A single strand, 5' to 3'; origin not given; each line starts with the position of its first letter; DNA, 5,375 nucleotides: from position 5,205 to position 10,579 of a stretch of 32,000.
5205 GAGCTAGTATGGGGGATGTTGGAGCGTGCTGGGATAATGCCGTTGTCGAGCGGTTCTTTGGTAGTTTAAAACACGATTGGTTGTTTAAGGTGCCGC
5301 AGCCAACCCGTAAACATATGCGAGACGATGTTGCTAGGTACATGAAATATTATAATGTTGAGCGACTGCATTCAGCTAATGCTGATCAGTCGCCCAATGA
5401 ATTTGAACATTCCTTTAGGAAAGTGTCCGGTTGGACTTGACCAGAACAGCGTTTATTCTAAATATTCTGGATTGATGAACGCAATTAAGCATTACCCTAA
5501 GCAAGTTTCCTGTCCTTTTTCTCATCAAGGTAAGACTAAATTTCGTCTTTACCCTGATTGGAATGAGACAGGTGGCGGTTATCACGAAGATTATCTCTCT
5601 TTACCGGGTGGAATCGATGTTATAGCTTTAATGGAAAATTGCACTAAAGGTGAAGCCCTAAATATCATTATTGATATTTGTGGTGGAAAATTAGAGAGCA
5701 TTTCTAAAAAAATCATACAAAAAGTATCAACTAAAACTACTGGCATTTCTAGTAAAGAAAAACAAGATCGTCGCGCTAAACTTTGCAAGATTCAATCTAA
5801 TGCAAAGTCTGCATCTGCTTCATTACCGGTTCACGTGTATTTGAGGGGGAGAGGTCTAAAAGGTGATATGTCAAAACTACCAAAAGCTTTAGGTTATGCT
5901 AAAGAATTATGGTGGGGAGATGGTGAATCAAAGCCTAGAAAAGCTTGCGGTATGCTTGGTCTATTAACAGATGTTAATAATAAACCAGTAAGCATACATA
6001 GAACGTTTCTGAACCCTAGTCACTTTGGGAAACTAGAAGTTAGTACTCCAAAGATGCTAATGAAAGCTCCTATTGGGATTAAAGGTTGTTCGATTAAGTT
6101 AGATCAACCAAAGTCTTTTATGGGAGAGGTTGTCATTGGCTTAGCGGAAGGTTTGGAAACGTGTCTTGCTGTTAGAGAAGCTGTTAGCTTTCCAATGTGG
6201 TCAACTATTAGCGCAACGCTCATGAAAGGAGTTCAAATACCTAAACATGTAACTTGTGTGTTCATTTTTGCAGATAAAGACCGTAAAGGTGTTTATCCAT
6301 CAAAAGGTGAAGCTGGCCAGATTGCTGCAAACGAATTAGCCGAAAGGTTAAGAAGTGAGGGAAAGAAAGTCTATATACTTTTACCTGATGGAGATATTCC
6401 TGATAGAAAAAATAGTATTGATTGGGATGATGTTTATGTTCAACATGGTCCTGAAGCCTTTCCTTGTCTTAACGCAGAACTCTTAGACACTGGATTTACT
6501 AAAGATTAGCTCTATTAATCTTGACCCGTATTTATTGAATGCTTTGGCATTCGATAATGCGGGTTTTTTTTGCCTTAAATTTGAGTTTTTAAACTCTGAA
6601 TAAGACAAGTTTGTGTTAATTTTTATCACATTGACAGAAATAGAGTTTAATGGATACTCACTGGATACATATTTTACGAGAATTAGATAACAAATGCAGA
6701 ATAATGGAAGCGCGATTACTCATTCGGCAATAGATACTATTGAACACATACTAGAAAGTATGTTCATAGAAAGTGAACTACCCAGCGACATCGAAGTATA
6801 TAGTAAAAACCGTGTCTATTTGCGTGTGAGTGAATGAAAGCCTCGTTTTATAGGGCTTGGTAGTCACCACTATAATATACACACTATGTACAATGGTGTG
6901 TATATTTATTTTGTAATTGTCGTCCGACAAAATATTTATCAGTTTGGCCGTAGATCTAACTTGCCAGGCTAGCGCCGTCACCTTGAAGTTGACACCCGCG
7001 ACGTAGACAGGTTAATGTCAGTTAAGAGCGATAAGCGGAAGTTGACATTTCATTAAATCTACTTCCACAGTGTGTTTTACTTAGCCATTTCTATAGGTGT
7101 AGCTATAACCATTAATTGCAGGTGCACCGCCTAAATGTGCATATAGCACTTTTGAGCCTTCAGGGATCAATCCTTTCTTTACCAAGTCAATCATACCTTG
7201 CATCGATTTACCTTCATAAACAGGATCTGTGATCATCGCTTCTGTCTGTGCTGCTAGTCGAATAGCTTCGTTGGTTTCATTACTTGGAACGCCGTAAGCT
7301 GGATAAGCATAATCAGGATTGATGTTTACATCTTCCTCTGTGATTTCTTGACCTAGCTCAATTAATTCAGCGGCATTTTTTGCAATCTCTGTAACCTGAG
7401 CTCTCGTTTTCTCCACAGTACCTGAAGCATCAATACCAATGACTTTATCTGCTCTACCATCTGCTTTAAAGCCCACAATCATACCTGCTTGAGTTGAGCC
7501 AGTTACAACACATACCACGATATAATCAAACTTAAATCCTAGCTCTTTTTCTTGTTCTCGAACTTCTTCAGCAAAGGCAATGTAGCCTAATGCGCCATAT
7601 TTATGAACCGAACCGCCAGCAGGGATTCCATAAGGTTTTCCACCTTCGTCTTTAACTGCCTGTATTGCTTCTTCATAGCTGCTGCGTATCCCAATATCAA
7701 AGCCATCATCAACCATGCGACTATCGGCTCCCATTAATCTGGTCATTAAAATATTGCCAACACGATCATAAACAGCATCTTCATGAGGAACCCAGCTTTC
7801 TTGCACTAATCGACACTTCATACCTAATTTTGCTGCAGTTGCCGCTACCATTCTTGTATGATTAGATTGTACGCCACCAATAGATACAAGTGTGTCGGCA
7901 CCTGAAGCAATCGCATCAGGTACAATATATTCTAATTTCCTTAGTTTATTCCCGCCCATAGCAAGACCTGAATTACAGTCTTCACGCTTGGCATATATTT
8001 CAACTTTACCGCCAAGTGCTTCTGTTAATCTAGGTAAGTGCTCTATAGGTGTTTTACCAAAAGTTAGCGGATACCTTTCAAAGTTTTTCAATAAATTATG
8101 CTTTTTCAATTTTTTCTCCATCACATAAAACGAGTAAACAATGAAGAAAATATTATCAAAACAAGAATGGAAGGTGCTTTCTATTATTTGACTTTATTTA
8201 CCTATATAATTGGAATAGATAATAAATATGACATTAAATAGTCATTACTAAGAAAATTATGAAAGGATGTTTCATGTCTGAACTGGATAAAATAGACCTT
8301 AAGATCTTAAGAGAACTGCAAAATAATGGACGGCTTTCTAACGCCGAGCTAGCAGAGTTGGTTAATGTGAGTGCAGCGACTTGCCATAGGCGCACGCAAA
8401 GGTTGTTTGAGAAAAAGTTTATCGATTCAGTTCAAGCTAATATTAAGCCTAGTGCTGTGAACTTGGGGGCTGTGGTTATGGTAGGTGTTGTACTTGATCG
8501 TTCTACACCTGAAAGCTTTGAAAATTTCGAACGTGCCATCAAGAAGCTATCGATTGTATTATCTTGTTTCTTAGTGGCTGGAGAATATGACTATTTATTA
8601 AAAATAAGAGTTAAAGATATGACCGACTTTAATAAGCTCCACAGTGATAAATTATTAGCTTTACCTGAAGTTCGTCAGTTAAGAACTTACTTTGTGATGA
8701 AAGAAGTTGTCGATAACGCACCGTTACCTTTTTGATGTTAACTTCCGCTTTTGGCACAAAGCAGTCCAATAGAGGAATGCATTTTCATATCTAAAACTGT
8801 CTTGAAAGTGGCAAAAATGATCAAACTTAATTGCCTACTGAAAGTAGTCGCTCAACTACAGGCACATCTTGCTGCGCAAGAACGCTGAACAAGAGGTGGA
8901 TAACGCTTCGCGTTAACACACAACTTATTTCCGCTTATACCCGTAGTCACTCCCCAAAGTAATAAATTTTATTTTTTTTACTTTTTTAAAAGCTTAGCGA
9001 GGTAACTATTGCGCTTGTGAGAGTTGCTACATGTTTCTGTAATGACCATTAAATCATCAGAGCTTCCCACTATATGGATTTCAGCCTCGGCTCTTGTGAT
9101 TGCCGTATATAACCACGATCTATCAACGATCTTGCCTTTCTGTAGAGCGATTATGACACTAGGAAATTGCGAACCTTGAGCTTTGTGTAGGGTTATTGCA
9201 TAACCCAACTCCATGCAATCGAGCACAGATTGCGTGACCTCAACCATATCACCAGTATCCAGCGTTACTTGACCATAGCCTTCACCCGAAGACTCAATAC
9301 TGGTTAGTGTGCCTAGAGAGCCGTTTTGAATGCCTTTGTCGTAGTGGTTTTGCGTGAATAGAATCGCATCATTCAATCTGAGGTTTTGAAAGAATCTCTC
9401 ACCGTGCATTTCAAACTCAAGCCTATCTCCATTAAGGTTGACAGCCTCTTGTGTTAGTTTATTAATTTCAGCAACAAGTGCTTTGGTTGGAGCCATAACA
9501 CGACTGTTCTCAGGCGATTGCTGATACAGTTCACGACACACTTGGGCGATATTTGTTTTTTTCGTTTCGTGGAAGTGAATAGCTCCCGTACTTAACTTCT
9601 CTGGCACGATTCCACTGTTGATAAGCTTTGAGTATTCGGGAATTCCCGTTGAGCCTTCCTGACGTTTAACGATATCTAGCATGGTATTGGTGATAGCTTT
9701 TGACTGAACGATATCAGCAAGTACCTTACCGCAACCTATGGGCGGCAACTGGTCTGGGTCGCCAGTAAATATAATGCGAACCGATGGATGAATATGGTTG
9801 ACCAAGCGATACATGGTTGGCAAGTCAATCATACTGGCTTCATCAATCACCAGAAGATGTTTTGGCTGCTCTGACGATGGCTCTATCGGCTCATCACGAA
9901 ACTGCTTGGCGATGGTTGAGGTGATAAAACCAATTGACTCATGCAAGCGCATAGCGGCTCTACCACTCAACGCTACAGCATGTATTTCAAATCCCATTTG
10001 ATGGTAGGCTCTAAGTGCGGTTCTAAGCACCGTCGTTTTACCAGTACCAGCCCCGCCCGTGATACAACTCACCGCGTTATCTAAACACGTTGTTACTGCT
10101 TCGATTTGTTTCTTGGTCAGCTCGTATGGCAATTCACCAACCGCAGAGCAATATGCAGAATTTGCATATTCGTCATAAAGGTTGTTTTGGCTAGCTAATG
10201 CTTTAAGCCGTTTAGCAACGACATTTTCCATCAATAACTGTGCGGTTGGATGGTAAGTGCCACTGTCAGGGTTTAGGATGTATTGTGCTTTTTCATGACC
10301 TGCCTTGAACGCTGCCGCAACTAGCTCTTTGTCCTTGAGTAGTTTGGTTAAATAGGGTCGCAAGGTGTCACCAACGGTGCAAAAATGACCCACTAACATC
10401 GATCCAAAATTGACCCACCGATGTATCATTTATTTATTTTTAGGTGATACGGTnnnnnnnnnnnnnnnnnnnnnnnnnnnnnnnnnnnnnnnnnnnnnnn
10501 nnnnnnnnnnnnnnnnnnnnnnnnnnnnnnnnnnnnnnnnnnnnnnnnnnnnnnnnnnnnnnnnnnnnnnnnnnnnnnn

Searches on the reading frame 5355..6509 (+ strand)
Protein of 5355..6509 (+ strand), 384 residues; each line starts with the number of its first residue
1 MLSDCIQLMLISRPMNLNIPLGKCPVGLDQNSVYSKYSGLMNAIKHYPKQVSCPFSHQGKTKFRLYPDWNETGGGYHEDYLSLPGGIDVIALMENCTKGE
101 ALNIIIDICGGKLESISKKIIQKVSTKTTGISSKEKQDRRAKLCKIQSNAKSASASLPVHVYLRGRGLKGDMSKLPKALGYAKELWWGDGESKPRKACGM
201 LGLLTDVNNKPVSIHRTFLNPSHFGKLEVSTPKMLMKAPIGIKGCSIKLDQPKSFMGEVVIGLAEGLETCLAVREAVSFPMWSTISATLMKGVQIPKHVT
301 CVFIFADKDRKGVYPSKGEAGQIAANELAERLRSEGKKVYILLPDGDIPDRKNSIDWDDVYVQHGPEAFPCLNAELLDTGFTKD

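Call 6: search_protein_families(library=pfam, proteins=[window:5355-6509:+], max_evalue=0.01)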
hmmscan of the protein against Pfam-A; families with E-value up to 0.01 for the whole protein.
window:5355-6509:+ (384 aa): 2 families
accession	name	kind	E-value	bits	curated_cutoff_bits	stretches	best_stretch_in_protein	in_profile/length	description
PF13362.12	Toprim_3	-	2.1e-16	60.5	27.2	1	261-367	2-95/95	Toprim domain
PF23639.1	DUF7146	-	3.3e-15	56.8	27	1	138-241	2-100/105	Domain of unknown function (DUF7146)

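Call 78: search_protein_families(library=ncbifam, proteins=[window:5355-6509:+], max_evalue=0.01)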
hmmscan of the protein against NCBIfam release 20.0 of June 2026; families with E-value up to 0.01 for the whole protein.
window:5355-6509:+ (384 aa): 0 families

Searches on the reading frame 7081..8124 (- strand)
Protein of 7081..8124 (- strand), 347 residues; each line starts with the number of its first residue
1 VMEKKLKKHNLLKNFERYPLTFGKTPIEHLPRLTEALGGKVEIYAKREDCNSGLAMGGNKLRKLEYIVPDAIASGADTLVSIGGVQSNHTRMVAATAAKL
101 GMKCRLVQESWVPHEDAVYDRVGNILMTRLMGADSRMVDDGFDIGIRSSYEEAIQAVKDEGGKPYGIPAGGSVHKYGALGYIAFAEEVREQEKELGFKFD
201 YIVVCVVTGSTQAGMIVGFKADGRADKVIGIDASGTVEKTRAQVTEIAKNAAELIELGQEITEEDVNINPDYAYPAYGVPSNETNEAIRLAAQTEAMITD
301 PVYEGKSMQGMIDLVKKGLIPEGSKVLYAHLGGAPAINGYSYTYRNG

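Call 51: search_protein_families(library=pfam, proteins=[window:7081-8124:-], max_evalue=0.001)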
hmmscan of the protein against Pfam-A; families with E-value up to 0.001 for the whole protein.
window:7081-8124:- (347 aa): 1 family
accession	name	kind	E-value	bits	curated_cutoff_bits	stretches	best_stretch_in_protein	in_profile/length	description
PF00291.31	PALP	-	9.6e-50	170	35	1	21-330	4-293/295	Pyridoxal-phosphate dependent enzyme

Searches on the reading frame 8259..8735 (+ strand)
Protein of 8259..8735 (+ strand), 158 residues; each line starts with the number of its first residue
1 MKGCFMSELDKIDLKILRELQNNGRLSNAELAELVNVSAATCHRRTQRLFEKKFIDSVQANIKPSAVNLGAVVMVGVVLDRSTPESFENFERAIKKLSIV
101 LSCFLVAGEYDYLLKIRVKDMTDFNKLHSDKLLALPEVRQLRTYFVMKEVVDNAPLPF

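Call 51: search_protein_families(library=pfam, proteins=[window:8259-8735:+], max_evalue=0.001)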
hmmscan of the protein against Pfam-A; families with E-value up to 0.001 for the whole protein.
window:8259-8735:+ (158 aa): 6 families
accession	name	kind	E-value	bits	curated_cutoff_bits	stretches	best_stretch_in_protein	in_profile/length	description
PF01037.27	AsnC_trans_reg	-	4.3e-21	75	25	1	77-149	3-73/73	Lrp/AsnC ligand binding domain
PF13404.12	HTH_AsnC-type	-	1.1e-18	67.2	27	1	9-49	1-41/42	AsnC-type helix-turn-helix domain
PF13412.12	HTH_24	-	5.1e-17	61.6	21.9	1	9-52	1-44/48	Winged helix-turn-helix DNA-binding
PF01047.28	MarR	-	1e-05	25.8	24.6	1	14-58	6-50/59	MarR family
PF20432.4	Xre-like-HTH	-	0.00011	22.8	25.8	1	12-48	10-49/63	Antitoxin Xre-like helix-turn-helix domain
PF25213.1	HVO_A0261_N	-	0.0002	21.6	35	1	15-60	15-59/86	HVO_A0261 N-terminal domain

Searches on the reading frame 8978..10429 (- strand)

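Call 51: search_protein_families(library=pfam, proteins=[window:8978-10429:-], max_evalue=0.001)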
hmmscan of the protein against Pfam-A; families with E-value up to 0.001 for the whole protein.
window:8978-10429:- (483 aa): 14 families
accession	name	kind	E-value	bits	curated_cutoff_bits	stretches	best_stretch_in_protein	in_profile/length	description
PF13604.12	AAA_30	-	1.3e-39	136.3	27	1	104-280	2-178/191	AAA domain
PF13245.12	AAA_19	-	5.4e-31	108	25.1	1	108-232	1-133/134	AAA domain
PF01443.25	Viral_helicase1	-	7.2e-16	59.1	21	2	123-230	3-99/228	Viral superfamily 1 RNA helicase core domain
PF13538.12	UvrD_C_2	-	1.6e-12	47.5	27.4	1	409-454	2-52/52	UvrD-like helicase C-terminal domain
PF18335.7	SH3_13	-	3.6e-07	30.3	41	1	322-381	1-57/65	ATP-dependent RecD-like DNA helicase SH3 domain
PF13086.12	AAA_11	-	1.7e-06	28.4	27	0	104-145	2-44/257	AAA domain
PF13401.12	AAA_22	-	4.7e-06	27.4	27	1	120-227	7-125/130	AAA domain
PF05127.21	NAT10_TcmA_helicase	-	1.7e-05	25.2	22.7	0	123-214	2-114/176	RNA cytidine acetyltransferase NAT10/TcmA, helicase domain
PF02562.22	PhoH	-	5.2e-05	23.3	27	0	104-176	5-75/205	PhoH-like protein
PF22232.2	TraI_hel_assoc_N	-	9.6e-05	23.4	27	1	125-211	3-86/99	TraI helicase-associated ssDNA bd, N-terminal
PF05970.20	PIF1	-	0.00011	22.3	25.9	1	118-234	22-158/223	PIF1-like helicase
PF00580.27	UvrD-helicase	-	0.00041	20.5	23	0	105-168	2-67/271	UvrD/REP helicase N-terminal domain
PF25199.1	nSTAND_NTPase5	-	0.00044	20.5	34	0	118-204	41-113/145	Novel STAND NTPase 5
PF13191.12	AAA_16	-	0.00062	20.7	32.6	0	108-169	8-73/167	AAA ATPase domain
